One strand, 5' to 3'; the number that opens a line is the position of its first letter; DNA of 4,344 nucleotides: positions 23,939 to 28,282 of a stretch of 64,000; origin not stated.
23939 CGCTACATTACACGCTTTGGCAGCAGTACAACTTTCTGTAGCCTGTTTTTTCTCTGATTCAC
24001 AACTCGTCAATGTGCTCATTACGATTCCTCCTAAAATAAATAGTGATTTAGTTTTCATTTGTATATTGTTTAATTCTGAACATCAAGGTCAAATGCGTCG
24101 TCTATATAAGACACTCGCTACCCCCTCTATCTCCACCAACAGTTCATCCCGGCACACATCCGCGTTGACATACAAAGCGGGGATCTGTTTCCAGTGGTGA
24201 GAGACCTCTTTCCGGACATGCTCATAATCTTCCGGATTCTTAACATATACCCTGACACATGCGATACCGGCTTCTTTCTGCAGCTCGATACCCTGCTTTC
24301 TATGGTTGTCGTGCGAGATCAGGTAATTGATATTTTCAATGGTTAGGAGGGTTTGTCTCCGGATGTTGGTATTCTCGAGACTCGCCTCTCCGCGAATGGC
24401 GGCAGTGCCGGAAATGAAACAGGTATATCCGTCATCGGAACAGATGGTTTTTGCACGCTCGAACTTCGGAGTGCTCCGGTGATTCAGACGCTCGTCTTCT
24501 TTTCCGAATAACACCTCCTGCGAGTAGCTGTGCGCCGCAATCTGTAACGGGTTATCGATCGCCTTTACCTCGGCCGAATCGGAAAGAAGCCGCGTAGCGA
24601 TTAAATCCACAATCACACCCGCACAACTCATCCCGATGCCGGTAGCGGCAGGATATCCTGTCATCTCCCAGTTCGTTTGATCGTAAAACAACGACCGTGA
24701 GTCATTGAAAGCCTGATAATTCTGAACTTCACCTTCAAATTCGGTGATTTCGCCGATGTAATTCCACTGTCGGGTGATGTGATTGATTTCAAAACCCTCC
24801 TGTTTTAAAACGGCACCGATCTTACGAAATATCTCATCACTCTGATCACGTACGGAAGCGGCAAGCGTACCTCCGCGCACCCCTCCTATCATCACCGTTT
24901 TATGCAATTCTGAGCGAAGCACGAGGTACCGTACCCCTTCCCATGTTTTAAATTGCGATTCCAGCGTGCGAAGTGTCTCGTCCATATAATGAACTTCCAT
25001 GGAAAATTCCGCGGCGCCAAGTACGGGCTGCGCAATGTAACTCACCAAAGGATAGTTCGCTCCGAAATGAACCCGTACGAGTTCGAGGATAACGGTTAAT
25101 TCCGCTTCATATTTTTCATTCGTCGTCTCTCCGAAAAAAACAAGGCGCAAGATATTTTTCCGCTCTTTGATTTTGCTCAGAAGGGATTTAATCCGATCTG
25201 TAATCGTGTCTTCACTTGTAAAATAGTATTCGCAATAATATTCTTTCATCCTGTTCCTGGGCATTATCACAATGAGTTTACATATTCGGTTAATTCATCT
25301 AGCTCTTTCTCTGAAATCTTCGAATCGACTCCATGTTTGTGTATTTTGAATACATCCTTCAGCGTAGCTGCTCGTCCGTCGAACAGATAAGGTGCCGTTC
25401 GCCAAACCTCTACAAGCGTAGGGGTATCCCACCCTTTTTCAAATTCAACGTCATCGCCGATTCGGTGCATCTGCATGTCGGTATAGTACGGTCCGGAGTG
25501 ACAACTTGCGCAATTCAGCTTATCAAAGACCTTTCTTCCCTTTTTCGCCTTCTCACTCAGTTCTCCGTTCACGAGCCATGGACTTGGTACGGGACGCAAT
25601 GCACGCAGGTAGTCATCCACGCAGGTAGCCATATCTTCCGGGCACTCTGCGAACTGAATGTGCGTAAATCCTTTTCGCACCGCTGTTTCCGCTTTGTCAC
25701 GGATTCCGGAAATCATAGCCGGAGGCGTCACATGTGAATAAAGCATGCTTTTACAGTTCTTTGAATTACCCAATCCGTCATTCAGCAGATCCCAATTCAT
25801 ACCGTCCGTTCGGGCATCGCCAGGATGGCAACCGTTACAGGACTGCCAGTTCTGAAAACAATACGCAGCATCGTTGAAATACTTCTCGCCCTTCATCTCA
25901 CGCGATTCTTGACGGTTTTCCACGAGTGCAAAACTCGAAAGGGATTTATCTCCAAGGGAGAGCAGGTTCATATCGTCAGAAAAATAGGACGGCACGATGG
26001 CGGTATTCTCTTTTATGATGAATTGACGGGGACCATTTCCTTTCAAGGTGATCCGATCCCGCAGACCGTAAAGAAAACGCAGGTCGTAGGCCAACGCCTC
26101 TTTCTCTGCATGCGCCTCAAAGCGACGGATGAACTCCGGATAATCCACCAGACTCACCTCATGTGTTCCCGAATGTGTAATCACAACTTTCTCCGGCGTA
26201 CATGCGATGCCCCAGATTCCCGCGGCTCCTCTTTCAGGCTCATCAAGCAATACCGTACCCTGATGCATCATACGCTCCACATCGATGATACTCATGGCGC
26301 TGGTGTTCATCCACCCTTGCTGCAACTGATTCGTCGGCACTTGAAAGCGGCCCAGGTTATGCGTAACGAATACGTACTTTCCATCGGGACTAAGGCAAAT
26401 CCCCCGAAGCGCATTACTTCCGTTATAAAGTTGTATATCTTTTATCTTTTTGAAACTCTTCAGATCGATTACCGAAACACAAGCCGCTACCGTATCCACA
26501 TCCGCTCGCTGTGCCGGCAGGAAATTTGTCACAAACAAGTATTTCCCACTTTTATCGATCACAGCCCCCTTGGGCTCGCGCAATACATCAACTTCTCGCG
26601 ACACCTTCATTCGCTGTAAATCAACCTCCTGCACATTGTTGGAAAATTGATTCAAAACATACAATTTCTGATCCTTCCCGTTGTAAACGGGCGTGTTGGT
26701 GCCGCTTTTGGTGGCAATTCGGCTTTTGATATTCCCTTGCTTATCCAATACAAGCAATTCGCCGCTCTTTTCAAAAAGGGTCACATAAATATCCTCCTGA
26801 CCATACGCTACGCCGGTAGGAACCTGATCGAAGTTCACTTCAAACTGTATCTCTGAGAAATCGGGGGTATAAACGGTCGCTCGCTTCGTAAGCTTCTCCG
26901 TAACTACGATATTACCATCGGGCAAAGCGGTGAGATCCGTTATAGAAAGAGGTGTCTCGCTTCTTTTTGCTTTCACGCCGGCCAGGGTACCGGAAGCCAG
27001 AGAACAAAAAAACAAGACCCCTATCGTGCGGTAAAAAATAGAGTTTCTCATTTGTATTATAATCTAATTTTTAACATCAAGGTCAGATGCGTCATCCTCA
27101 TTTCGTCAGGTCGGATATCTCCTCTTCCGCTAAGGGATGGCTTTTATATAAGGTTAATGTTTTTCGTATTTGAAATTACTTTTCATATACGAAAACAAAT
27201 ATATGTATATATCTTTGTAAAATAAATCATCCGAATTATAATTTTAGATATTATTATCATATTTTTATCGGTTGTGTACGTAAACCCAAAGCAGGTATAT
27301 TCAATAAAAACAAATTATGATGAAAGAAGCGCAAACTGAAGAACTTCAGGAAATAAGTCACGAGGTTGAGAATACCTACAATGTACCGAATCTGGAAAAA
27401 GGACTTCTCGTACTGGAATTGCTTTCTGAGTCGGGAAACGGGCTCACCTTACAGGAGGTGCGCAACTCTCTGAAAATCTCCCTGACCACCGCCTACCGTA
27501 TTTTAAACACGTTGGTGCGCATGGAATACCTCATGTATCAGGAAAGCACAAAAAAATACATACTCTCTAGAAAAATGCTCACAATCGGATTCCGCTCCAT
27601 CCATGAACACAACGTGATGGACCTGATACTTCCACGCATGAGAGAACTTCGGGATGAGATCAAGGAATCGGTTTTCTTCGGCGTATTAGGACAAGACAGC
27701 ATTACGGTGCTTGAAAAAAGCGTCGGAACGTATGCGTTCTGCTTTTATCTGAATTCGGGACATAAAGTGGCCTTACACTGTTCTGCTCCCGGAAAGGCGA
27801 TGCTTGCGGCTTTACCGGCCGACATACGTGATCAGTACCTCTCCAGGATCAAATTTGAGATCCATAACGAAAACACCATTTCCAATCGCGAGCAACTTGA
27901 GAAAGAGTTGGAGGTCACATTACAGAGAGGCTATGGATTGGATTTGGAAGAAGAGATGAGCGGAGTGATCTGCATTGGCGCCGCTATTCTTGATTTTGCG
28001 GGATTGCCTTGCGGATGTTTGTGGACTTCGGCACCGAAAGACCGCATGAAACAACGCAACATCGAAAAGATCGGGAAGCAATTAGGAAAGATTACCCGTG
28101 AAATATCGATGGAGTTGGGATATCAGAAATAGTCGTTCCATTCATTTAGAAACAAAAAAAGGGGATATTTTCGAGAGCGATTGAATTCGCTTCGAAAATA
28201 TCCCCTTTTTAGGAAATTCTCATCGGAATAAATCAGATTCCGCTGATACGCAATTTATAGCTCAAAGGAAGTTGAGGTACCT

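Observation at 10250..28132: A 17 kb co-directional cluster next to an IclR regulator mixes heme-c redox proteins, cytochrome c maturation, a kinase/thiolase module and a sulfatase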

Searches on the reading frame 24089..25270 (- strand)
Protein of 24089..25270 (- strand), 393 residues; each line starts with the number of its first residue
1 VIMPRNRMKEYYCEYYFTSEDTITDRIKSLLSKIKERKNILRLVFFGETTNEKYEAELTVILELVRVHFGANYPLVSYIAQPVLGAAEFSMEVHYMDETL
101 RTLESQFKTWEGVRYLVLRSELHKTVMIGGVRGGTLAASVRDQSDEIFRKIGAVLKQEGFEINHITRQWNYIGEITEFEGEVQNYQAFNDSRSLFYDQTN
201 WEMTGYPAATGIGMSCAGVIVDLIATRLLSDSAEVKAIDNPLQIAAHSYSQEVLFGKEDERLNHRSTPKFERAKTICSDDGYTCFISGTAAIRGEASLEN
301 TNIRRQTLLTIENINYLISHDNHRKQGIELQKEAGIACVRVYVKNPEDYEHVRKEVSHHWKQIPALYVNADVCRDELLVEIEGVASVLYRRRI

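Call 3: search_protein_families(library=pfam, proteins=[window:24089-25270:-], max_evalue=0.01)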
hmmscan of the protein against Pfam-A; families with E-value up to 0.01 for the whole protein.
window:24089-25270:- (393 aa): 2 families
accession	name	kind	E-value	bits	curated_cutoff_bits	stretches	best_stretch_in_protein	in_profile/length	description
PF21168.2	FkbO_Hyg5-like_N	-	1.9e-12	47.7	27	1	138-225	36-122/122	Chorismatase FkbO/Hyg5-like, N-terminal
PF01042.26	Ribonuc_L-PSP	-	1.1e-09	38.8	27.3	1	282-386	19-120/121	Endoribonuclease L-PSP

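Call 5: search_protein_families(library=ncbifam, proteins=[window:24089-25270:-], max_evalue=0.01)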
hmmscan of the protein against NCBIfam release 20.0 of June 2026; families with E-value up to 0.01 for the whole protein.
window:24089-25270:- (393 aa): 2 families
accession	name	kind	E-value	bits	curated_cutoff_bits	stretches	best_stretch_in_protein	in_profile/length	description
TIGR04444.1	chori_FkbO_Hyg5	subfamily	5.2e-39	134.4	325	1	141-384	79-310/311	FkbO/Hyg5 family chorismatase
TIGR00004.1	TIGR00004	subfamily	9e-05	22.7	106.25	0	137-188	42-95/125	Rid family detoxifying hydrolase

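Call 35: search_solved_structures(query=window:24089-25270:-, max_evalue=0.01, show_alignments=1)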
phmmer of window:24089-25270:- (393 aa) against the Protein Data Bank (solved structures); distinct sequences matched with E-value up to 0.01: 3.
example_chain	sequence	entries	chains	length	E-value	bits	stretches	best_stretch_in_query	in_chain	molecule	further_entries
5ag3_A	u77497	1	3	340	2.3e-23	86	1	158-385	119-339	PUTATIVE PTERIDINE-DEPENDENT DIOXYGENASE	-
5a3k_A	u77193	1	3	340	5.7e-22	81.4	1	158-385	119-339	PUTATIVE PTERIDINE-DEPENDENT DIOXYGENASE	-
4bps_A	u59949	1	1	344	3.5e-17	65.7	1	129-385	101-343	FKBO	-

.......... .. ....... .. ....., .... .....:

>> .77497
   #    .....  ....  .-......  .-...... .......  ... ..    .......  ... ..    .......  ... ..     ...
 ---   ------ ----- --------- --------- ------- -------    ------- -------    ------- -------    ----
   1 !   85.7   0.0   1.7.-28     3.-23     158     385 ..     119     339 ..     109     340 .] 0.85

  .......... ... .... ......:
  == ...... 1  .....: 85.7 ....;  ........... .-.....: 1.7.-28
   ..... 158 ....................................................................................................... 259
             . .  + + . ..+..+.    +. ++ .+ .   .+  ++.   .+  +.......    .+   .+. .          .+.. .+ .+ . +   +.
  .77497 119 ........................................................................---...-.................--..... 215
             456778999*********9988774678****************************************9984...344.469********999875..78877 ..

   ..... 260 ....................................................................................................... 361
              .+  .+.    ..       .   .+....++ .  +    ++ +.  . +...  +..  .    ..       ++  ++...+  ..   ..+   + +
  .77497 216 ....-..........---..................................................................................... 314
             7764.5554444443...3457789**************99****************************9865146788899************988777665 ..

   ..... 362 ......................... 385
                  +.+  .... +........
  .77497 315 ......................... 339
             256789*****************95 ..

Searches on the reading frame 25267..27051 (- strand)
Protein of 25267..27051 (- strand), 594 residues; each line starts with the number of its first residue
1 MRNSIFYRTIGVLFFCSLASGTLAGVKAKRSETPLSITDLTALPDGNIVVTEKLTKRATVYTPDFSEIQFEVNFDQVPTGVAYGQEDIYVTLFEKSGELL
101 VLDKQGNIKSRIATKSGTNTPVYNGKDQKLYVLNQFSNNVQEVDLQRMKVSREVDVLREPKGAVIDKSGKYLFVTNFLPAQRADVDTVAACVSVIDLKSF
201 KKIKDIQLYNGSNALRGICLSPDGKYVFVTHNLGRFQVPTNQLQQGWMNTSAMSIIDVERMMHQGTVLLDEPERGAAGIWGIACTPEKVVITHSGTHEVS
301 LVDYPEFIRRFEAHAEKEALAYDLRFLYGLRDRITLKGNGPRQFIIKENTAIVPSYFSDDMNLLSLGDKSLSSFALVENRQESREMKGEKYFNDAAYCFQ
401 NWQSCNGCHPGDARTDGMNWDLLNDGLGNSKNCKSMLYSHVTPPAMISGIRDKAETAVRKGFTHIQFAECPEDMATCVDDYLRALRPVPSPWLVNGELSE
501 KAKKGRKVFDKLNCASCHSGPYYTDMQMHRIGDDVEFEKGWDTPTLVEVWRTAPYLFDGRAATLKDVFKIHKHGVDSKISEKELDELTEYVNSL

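Call 3: search_protein_families(library=pfam, proteins=[window:25267-27051:-], max_evalue=0.01)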
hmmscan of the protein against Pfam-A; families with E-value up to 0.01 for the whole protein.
window:25267-27051:- (594 aa): 8 families
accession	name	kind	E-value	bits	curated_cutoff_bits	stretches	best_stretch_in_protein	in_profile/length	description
PF03150.19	CCP_MauG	-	6.4e-07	30.6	25.6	0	511-568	21-78/149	Di-haem cytochrome c peroxidase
PF13442.11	Cytochrome_CBB3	-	4.9e-06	27.2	27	1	501-591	2-68/68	Cytochrome C oxidase, cbb3-type, subunit III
PF02239.22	Cytochrom_D1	-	0.00033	19.8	25.5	0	85-182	3-101/368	Cytochrome D1 heme domain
PF00034.26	Cytochrom_C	-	0.0012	20.6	21.3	0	502-594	1-89/90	Cytochrome c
PF21419.2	RoxA-like_Cyt-c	-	0.0028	17.6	26.7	1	541-569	2-30/39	RoxA-like, cytochrome c-like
PF01731.26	Arylesterase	-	0.0037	17.9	21.3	0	149-178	45-74/86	Arylesterase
PF06537.16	DHOR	-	0.0062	15.5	22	0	501-529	362-390/499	Di-haem oxidoreductase, putative peroxidase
PF01436.27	NHL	-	0.0094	16.4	20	0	38-52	5-19/28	NHL repeat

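Call 5: search_protein_families(library=ncbifam, proteins=[window:25267-27051:-], max_evalue=0.01)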
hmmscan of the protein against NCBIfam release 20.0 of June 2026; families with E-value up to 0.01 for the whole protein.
window:25267-27051:- (594 aa): 12 families
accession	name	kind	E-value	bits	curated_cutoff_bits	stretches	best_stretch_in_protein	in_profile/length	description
NF052342.1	hydrazine_BC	exception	2.8e-27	95.2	1250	3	388-521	422-569/690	hydrazine synthase subunit beta-gamma fusion subunit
NF052341.1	hydrazine_gamma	equivalog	3.8e-19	68.8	625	2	388-525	71-228/339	hydrazine synthase subunit gamma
NF052340.1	hydrazine_beta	equivalog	1.5e-14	53.8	560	2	185-362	183-365/372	hydrazine synthase subunit beta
TIGR03981.2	SAM_quin_mod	hypoth_equivalog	1.1e-11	44.3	340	2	472-532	234-298/411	His-Xaa-Ser system-associated MauG-like protein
TIGR03866.1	PQQ_ABC_repeats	subfamily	3e-11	42.9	287.3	2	84-231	9-143/310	PQQ-dependent catabolism-associated beta-propeller protein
TIGR04039.1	MXAN_0977_Heme2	hypoth_equivalog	1.7e-08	33.9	362.85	0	497-532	167-204/336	MbnH family di-heme enzyme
TIGR03791.1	TTQ_mauG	equivalog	9.1e-07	28.4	443.85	1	497-576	154-249/291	tryptophan tryptophylquinone biosynthesis enzyme MauG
NF052460.1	L-NosZ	equivalog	1.3e-06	27.2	700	0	130-186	188-244/480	clade III lactonase-type nitrous-oxide reductase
TIGR02276.1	beta_rpt_yvtn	repeat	2.3e-06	27.5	27.85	1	127-166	3-42/42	beta-propeller repeat protein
NF052280.1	7_blade_YncE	equivalog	7.1e-06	25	400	1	87-175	229-316/338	7-bladed beta-propeller protein YncE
NF033206.1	ScyE_fam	subfamily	0.00055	19.6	80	0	40-142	174-278/333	ScyD/ScyE family protein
NF040606.1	CytoC_perox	subfamily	0.00085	18.6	150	0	483-523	278-318/524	di-heme-cytochrome C peroxidase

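Call 25: search_solved_structures(query=window:25267-27051:-, max_evalue=0.01, show_alignments=2)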
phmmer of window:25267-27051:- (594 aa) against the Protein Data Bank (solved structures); distinct sequences matched with E-value up to 0.01: 7.
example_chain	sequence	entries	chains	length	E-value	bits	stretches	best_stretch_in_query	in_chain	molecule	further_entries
5c2v_C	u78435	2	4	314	1.1e-18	70.1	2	388-532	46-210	HYDRAZINE SYNTHASE GAMMA SUBUNIT | Hypothetical (Di heme) protein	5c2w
5c2v_B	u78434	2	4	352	1.2e-16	63.4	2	184-360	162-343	HYDRAZINE SYNTHASE BETA SUBUNIT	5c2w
1l0q_A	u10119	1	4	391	3.1e-11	45.5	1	131-231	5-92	Surface layer protein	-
3bws_A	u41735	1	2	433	1.9e-07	33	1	122-232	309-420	protein Lp49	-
3vgz_A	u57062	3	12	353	0.0021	19.7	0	94-175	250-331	Uncharacterized protein YncE | PQQ-dependent catabolism-associated beta-propeller protein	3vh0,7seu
3o5c_A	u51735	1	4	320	0.0022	19.6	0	497-594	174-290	Cytochrome c551 peroxidase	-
6e1c_A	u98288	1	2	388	0.0037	18.9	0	541-575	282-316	Di-heme enzyme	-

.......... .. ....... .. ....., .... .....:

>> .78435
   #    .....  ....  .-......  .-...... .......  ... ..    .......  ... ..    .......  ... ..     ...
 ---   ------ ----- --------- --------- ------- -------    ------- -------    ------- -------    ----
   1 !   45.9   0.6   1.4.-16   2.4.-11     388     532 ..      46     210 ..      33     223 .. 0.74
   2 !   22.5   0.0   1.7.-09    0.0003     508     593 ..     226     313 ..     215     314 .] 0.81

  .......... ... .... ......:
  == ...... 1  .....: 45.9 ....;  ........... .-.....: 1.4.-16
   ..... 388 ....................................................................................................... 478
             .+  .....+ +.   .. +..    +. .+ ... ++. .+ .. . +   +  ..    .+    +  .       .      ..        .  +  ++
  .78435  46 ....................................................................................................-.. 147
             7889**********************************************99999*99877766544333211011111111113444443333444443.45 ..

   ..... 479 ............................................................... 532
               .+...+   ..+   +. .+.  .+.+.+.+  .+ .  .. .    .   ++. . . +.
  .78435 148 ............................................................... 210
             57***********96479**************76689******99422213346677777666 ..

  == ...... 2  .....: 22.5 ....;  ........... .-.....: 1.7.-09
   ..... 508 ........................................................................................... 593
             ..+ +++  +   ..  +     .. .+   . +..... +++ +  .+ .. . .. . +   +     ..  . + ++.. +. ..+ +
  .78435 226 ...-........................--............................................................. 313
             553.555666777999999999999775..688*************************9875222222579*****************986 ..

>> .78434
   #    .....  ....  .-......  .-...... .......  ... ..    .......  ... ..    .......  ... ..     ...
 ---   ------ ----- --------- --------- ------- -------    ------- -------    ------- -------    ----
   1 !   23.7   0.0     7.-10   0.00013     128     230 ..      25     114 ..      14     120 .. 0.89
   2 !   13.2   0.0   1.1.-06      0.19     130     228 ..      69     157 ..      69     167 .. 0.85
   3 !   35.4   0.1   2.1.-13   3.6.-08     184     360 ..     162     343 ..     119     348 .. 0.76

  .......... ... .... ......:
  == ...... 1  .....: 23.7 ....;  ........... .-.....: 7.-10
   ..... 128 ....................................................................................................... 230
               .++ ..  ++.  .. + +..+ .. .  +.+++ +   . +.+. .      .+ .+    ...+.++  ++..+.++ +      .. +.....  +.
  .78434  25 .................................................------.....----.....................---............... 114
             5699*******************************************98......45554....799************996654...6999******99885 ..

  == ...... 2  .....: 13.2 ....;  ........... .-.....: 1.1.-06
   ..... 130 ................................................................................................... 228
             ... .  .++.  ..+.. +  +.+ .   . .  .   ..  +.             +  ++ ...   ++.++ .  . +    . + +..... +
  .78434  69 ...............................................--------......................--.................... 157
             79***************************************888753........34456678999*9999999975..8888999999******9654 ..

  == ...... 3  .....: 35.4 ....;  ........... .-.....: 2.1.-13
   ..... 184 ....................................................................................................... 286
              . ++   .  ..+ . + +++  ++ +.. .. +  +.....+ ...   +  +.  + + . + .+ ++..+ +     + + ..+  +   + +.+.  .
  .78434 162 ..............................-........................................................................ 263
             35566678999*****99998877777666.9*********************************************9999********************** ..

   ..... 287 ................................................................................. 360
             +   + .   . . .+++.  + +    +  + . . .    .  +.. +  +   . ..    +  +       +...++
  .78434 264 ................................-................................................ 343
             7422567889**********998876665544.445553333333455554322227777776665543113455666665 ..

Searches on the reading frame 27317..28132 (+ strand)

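Call 4: search_protein_families(library=pfam, proteins=[window:27317-28132:+], max_evalue=0.01)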
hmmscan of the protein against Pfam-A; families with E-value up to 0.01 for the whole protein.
window:27317-28132:+ (271 aa): 4 families
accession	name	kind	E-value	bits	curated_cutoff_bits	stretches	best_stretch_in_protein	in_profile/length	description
PF01614.24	IclR_C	-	6.9e-33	114.1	24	1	93-264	2-173/174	Bacterial transcriptional regulator IclR C-terminal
PF09339.16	HTH_IclR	-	8.7e-11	41.9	22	1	26-73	2-49/52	IclR helix-turn-helix domain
PF08100.18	Dimerisation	-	0.0017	18.5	25.6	1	30-78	28-76/93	O-methyltransferase dimerisation domain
PF01978.25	TrmB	-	0.0029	17.9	25.6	1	42-80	22-60/68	Sugar-specific transcriptional regulator TrmB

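Call 70: search_protein_families(library=ncbifam, proteins=[window:27317-28132:+], max_evalue=0.00001)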
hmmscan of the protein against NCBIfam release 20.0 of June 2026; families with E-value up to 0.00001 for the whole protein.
window:27317-28132:+ (271 aa): 8 families
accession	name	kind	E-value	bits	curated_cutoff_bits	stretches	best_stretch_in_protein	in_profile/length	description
NF045644.1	TransRegBhcR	equivalog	1.4e-40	139.3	350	1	18-268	17-266/267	HTH-type transcriptional regulator BhcR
TIGR02431.1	pcaR_pcaU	subfamily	2.7e-34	118.6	284.75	1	23-256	5-237/248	beta-ketoadipate pathway transcriptional regulators, PcaR/PcaU/PobR family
NF011671.1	PRK15090.1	equivalog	1.6e-33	116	275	1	22-270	9-256/256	DNA-binding transcriptional regulator KdgR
NF008601.2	PRK11569.1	equivalog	5.3e-26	91.4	380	1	14-268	17-273/276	glyoxylate bypass operon transcriptional repressor IclR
NF007548.0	PRK10163.1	equivalog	9.2e-20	70.9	406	1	25-269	23-267/271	HTH-type transcriptional repressor AllR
NF007341.0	PRK09834.1-3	equivalog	3.3e-08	33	269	1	21-209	5-198/274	DNA-binding transcriptional regulator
NF007339.0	PRK09834.1-1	equivalog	2.1e-07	30.5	299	1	14-213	11-211/271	DNA-binding transcriptional regulator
NF007342.0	PRK09834.1-4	equivalog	3e-07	29.7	251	1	19-210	7-199/263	DNA-binding transcriptional regulator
